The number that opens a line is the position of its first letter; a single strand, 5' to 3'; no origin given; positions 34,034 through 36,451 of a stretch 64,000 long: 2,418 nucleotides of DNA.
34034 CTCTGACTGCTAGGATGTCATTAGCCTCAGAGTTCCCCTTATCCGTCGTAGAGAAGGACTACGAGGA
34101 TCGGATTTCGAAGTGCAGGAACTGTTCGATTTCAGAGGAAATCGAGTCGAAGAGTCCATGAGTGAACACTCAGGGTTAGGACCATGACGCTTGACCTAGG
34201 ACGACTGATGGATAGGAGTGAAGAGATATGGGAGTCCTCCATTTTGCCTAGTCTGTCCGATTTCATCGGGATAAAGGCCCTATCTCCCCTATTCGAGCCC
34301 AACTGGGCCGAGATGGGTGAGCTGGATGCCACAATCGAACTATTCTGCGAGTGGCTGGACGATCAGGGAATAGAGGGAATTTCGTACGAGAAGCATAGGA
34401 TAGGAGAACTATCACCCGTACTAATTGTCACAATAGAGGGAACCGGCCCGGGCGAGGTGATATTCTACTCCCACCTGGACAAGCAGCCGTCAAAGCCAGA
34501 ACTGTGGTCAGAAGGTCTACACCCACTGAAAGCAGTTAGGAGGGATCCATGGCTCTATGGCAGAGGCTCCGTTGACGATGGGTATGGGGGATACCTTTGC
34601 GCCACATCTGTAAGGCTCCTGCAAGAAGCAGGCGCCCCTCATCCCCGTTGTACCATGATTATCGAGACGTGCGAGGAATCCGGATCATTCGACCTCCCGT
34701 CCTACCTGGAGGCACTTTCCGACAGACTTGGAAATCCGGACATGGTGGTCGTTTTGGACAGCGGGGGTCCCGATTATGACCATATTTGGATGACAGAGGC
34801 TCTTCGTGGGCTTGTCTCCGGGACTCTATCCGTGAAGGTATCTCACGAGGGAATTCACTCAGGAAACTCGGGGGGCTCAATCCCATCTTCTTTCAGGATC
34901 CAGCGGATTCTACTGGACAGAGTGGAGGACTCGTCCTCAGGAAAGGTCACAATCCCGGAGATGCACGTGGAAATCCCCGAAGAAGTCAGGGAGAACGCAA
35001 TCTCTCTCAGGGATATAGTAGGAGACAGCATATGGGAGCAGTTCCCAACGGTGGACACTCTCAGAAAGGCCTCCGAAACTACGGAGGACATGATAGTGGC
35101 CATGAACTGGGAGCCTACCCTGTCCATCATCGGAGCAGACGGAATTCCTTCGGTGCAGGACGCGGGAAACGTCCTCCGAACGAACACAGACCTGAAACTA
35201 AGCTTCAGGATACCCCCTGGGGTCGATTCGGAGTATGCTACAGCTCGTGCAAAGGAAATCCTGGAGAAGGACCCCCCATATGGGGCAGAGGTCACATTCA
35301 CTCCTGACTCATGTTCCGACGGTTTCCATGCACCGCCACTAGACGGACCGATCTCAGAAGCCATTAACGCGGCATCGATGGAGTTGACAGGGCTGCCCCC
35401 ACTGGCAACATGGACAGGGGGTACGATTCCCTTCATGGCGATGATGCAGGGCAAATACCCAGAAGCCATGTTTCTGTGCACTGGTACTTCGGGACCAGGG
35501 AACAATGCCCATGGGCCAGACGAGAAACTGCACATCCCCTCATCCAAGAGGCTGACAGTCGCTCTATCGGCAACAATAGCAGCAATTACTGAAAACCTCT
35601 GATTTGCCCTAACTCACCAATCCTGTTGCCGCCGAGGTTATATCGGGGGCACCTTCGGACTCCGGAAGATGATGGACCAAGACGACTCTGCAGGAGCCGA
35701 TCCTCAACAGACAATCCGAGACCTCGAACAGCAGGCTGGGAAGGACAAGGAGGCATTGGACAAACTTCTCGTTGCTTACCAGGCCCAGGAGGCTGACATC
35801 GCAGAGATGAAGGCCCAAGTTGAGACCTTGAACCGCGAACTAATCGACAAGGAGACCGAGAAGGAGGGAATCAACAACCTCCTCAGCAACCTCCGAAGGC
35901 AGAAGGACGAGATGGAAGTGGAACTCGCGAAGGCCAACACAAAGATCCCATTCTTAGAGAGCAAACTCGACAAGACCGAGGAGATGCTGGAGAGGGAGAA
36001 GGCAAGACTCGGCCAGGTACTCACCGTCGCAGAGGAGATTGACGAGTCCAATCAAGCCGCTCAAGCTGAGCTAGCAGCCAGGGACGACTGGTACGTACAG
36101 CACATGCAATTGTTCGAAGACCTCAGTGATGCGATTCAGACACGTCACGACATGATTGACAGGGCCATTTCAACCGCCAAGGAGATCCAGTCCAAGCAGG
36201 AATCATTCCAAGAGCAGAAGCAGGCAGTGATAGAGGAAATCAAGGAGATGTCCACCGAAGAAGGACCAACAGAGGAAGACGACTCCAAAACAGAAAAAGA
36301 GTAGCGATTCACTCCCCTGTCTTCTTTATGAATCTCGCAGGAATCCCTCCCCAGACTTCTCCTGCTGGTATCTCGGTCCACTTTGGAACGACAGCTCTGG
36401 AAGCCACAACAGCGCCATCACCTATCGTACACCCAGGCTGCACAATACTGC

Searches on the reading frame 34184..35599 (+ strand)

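Call 39: search_protein_families(library=pfam, proteins=[window:34184-35599:+], max_evalue=0.001)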
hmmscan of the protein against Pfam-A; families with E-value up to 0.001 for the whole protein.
window:34184-35599:+ (472 aa): 1 family
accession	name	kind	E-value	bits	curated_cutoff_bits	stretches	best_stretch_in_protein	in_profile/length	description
PF01546.33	Peptidase_M20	-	4.7e-19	69.6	24.6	1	93-465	1-204/206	Peptidase family M20/M25/M40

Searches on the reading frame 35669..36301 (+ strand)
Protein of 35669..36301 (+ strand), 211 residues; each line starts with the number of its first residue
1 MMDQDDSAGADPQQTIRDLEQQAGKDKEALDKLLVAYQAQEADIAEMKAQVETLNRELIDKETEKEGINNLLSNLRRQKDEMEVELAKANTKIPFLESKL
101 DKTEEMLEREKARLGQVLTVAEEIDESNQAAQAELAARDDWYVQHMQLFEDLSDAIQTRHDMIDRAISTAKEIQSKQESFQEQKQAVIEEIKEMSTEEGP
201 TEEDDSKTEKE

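Call 39: search_protein_families(library=pfam, proteins=[window:35669-36301:+], max_evalue=0.001)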
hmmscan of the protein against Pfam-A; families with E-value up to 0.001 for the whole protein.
window:35669-36301:+ (211 aa): 1 family
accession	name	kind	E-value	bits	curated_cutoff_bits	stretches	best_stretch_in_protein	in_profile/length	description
PF13851.11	GAS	-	0.00053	19.9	32.3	1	21-133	64-184/200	Growth-arrest specific micro-tubule binding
